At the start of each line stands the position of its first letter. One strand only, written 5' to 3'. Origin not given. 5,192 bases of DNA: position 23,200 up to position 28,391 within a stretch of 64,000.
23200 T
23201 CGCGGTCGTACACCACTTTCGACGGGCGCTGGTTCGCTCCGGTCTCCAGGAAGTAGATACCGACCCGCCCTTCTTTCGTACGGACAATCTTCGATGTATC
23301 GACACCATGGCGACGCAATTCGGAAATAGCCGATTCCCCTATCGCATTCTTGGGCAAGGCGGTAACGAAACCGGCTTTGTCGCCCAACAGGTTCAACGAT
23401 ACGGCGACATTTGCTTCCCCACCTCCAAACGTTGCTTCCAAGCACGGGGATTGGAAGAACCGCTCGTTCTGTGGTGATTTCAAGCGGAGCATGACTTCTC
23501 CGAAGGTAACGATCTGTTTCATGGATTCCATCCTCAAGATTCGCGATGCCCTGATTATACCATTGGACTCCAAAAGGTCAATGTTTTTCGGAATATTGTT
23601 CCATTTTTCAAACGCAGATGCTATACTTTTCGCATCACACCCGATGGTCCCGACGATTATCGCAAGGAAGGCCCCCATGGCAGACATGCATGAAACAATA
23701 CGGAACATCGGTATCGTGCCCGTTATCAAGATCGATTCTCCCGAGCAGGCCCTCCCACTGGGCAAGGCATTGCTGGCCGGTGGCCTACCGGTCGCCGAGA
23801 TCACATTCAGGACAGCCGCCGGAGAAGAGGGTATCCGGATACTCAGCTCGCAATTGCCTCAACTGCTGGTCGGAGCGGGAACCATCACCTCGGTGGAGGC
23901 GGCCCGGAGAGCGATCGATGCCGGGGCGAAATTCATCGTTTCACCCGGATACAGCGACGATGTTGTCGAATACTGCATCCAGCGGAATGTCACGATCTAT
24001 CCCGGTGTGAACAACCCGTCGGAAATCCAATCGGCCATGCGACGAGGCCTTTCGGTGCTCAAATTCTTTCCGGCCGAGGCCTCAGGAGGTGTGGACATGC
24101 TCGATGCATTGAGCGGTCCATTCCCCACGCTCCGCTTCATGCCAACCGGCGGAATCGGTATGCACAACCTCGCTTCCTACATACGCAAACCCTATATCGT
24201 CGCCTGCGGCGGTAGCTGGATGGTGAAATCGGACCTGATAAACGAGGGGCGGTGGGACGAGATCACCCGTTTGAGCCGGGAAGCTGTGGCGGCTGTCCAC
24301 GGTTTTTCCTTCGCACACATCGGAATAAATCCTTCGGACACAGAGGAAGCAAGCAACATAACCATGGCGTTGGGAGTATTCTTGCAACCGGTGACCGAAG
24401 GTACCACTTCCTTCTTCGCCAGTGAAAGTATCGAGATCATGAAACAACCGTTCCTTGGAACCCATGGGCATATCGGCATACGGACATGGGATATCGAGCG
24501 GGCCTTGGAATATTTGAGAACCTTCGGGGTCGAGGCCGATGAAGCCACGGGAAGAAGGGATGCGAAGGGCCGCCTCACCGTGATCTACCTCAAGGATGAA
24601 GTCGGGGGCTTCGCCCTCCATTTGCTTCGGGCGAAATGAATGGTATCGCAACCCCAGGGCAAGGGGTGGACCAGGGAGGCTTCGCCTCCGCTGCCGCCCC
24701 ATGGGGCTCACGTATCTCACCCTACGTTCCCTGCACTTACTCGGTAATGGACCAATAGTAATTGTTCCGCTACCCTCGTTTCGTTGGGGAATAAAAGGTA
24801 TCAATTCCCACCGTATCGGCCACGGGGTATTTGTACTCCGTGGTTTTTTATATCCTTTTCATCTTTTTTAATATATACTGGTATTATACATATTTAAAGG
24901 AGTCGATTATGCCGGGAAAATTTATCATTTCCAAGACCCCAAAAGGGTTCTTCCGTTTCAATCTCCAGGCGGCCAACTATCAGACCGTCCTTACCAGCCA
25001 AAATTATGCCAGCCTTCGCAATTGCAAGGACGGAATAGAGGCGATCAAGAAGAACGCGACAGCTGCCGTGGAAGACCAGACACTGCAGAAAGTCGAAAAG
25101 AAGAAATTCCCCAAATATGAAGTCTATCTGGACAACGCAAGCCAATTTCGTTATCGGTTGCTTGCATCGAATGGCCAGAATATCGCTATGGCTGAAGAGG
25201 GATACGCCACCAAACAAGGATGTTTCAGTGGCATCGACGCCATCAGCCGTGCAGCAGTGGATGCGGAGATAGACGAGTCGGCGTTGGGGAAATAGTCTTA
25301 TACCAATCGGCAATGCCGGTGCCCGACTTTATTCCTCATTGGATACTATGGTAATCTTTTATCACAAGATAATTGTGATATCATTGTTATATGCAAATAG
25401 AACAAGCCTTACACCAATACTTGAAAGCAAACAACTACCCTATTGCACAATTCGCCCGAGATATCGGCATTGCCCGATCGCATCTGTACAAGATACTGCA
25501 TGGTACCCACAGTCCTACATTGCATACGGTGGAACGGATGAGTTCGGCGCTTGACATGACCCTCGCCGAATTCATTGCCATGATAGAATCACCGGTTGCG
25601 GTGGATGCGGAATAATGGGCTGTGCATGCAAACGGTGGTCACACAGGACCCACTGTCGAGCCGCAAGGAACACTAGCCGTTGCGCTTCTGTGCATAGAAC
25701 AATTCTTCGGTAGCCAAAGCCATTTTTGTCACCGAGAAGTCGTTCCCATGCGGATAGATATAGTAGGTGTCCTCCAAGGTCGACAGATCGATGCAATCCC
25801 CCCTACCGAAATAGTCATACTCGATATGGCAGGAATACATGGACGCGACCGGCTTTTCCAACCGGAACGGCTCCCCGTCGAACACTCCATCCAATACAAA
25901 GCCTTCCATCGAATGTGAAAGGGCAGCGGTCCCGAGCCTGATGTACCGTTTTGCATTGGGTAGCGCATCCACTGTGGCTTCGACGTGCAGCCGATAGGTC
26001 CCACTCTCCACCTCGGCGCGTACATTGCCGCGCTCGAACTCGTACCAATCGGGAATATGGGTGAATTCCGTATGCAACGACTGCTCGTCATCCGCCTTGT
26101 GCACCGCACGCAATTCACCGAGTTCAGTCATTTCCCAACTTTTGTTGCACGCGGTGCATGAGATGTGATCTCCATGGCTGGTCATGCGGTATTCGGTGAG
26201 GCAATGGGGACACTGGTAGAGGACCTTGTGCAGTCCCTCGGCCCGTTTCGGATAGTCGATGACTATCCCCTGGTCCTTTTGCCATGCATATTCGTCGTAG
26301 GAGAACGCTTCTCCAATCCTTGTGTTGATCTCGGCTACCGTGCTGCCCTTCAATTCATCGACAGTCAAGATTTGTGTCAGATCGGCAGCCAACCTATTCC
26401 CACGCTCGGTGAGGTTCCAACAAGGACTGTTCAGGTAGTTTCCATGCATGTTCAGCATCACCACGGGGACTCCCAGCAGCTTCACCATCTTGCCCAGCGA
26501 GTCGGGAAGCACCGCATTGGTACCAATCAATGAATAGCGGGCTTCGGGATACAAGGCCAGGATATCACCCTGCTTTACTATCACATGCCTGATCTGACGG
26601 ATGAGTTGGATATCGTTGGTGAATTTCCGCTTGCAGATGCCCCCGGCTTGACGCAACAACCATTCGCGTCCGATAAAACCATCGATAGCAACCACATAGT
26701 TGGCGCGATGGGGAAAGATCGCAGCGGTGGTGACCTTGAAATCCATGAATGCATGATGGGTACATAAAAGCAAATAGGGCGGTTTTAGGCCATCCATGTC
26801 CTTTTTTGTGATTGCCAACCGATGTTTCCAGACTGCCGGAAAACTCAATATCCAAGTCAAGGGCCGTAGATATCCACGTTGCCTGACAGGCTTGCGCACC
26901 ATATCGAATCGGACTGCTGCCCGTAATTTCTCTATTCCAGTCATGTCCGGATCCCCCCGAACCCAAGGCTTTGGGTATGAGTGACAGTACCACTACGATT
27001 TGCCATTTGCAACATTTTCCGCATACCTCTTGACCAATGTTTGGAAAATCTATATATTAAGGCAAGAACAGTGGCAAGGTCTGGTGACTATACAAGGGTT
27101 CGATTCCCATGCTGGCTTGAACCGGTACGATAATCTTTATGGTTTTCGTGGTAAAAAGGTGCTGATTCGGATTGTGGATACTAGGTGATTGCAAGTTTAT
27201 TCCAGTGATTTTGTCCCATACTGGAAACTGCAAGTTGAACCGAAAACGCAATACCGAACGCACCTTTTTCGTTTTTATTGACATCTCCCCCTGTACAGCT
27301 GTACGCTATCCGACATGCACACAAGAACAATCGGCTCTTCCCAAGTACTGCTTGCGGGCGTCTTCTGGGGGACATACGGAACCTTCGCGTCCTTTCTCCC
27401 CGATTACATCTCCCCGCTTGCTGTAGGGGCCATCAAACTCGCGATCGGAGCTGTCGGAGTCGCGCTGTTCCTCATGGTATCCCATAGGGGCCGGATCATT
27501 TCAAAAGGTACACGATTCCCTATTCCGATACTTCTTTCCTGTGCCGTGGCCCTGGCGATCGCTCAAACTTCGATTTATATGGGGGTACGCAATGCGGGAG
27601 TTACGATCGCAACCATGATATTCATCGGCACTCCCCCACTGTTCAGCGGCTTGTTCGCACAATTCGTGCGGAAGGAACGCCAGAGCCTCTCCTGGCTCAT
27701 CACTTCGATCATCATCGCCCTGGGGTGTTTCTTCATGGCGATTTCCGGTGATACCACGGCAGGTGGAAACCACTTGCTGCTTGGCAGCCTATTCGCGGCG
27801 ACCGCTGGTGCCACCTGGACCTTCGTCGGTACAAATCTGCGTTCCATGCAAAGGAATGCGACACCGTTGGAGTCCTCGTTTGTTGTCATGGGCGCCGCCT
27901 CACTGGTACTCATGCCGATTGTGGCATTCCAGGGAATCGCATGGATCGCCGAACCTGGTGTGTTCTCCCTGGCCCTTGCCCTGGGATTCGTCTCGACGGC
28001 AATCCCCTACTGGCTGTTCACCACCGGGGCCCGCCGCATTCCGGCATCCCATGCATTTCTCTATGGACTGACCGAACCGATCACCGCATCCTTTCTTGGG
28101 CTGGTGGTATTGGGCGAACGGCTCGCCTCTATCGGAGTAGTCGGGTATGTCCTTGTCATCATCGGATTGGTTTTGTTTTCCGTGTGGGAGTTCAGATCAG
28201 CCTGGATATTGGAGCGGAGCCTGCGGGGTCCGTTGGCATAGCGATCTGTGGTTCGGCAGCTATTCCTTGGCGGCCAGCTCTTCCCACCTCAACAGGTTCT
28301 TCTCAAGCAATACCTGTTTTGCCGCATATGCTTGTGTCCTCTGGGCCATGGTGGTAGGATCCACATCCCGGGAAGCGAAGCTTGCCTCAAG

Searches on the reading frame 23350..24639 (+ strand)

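Call 14: search_protein_families(library=pfam, proteins=[window:23350-24639:+])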
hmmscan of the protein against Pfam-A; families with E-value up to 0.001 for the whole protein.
window:23350-24639:+ (429 aa): 1 family
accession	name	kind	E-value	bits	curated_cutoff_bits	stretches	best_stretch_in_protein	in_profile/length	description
PF01081.25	Aldolase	-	4.7e-66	222.4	27.8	1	115-308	3-196/196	KDPG and KHG aldolase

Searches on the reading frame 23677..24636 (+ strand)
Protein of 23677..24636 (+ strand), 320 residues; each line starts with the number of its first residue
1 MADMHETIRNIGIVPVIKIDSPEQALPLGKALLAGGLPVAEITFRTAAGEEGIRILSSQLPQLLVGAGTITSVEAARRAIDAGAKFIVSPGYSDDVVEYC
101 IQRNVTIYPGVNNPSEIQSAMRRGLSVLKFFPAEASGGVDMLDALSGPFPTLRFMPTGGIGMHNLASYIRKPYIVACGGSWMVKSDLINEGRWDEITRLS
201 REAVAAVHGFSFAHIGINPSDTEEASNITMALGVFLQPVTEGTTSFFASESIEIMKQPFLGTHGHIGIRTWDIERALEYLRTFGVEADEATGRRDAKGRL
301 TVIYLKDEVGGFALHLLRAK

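Call 44: find_homologous_proteins(query=window:23677-24636:+, max_evalue=1e-40)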
Query seq(320 aa) (320 aa): 7977 proteins with E <= 1e-40 among 8000 candidates; the best 120 are listed.
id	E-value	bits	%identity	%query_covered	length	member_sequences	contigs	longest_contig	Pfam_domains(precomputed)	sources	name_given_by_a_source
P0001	6.5e-209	710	100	100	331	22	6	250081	PF01081.26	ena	-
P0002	2.5e-163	561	76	100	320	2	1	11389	PF01081.26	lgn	-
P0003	3.2e-155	534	73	100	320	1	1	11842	PF01081.26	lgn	-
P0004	6.1e-154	530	74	99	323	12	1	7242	PF01081.26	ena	-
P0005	4.8e-149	514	70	100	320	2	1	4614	PF01081.26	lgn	-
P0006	5.6e-145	500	68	100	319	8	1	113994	PF01081.26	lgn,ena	-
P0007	2.0e-144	499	68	99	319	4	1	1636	PF01081.26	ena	-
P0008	1.8e-142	492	66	100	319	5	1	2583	PF01081.26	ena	-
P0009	8.7e-142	490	66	100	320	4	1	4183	PF01081.26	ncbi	-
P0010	1.3e-141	489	67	100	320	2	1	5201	PF01081.26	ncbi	-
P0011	4.3e-141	488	65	100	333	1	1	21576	PF01081.26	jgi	jgi:2-dehydro-3-deoxyphosphogluconate aldolase / (4S)-4-hydroxy-2-oxoglutarate aldolase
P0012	1.2e-140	486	67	100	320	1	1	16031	PF01081.26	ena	-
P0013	1.3e-136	473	65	100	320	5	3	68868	PF01081.26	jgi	-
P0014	3.3e-136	472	65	100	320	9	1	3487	PF01081.26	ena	-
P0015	1.4e-135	470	64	100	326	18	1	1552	PF01081.26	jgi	jgi:2-dehydro-3-deoxyphosphogluconate aldolase/(4S)-4-hydroxy-2-oxoglutarate aldolase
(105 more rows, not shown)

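Call 45: find_encoding_contigs(protein=P0002, flank=1500, max_places=2)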
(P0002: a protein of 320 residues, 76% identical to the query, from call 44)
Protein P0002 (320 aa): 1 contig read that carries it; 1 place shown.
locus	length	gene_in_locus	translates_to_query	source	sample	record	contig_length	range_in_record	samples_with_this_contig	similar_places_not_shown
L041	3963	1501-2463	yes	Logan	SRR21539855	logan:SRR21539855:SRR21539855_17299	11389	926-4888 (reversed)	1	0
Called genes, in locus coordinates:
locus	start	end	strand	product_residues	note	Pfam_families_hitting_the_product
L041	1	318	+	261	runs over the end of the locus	PF25213:HVO_A0261_N (weak), PF09339:HTH_IclR, PF01614:IclR_C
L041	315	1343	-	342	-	PF00294:PfkB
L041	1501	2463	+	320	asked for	PF01081:Aldolase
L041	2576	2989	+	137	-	PF07411:DUF1508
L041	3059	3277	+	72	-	PF21716:dnstrm_HI1420 (weak), PF13560:HTH_31 (weak), PF01381:HTH_3, PF13443:HTH_26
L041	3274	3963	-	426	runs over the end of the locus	-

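Call 46: find_encoding_contigs(protein=P0003, flank=1500, max_places=2)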
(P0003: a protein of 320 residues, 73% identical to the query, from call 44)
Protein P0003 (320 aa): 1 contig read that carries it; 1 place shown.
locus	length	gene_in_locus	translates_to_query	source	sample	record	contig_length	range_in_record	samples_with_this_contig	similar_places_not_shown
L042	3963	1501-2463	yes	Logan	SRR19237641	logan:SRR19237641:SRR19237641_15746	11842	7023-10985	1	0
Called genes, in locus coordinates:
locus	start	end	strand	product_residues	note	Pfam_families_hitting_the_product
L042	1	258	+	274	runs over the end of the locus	PF25213:HVO_A0261_N (weak), PF09339:HTH_IclR, PF12802:MarR_2 (weak), PF13412:HTH_24 (weak), PF01614:IclR_C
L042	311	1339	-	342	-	PF00294:PfkB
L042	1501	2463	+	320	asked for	PF01081:Aldolase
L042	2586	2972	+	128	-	PF07411:DUF1508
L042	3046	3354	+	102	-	PF01381:HTH_3, PF13443:HTH_26 (weak)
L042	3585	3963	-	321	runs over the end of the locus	PF02826:2-Hacid_dh_C, PF00670:AdoHcyase_NAD (weak)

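Call 47: find_encoding_contigs(protein=P0006, flank=1500, max_places=2)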
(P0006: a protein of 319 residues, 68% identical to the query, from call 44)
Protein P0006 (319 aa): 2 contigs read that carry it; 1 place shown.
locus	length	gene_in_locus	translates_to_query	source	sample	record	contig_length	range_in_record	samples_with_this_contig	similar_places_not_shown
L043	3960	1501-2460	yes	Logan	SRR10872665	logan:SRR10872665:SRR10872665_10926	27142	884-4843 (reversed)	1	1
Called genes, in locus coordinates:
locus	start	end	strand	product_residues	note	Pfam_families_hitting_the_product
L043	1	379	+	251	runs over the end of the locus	PF09339:HTH_IclR, PF01614:IclR_C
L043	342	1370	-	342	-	PF00294:PfkB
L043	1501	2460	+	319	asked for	PF01081:Aldolase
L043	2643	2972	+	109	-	PF07411:DUF1508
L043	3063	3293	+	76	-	PF01381:HTH_3, PF13560:HTH_31 (faint)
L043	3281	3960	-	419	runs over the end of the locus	-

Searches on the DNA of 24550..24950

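Call 16: search_rna_families(source=window, start=24550, end=24950, threshold=evalue, max_evalue=10)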
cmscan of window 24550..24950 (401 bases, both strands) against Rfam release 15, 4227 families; matches with E-value up to 10: 6.
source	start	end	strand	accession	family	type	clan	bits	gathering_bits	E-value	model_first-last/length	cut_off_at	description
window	24810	24903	-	RF02029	sraA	Gene; sRNA;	-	18.9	56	2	1-95/95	no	sraA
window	24638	24705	+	RF01880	Xist_exon1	Gene; lncRNA;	-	16.7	50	0.026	1-85/85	no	X-chromosome inactivation gene exon 1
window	24727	24869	+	RF01442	S_pombe_snR90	Gene; snRNA; snoRNA; HACA-box;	-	16.3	80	6.9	1-158/158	no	small nucleolar RNA snR90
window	24660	24725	+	RF00699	mir-134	Gene; miRNA;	-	14.8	68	5.5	1-73/73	no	mir-134 microRNA precursor family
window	24864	24950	-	RF02350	psRNA6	Gene; sRNA;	-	11.9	60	0.44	236-333/333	5'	Nitrosomonas sRNA psRNA6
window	24582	24873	+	RF02189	ST7-OT4_3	Gene; lncRNA;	-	9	50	8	57-302/302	no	ST7 overlapping transcript 4 conserved region 3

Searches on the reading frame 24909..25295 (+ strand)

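Call 14: search_protein_families(library=pfam, proteins=[window:24909-25295:+])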
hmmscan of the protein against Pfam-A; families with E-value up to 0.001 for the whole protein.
window:24909-25295:+ (128 aa): 1 family
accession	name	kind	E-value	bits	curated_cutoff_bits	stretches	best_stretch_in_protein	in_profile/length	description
PF07411.17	DUF1508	-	6.1e-30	103.3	22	2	13-56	4-48/48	Domain of unknown function (DUF1508)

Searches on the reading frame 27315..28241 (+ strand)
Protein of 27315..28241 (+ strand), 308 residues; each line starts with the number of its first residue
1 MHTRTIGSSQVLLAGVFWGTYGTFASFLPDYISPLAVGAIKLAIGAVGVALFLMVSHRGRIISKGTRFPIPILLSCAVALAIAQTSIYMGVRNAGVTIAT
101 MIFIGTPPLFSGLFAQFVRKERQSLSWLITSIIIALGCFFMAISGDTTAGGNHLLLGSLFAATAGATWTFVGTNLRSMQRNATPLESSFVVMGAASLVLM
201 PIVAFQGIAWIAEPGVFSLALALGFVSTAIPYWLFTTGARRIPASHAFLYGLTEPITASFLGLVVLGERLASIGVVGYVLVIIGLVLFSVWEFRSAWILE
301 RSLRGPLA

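Call 14: search_protein_families(library=pfam, proteins=[window:27315-28241:+])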
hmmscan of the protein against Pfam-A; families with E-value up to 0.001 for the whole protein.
window:27315-28241:+ (308 aa): 1 family
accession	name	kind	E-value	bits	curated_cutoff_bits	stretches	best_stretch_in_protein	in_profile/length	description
PF00892.27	EamA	-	7.7e-34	117.3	28.2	2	156-289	2-134/135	EamA-like transporter family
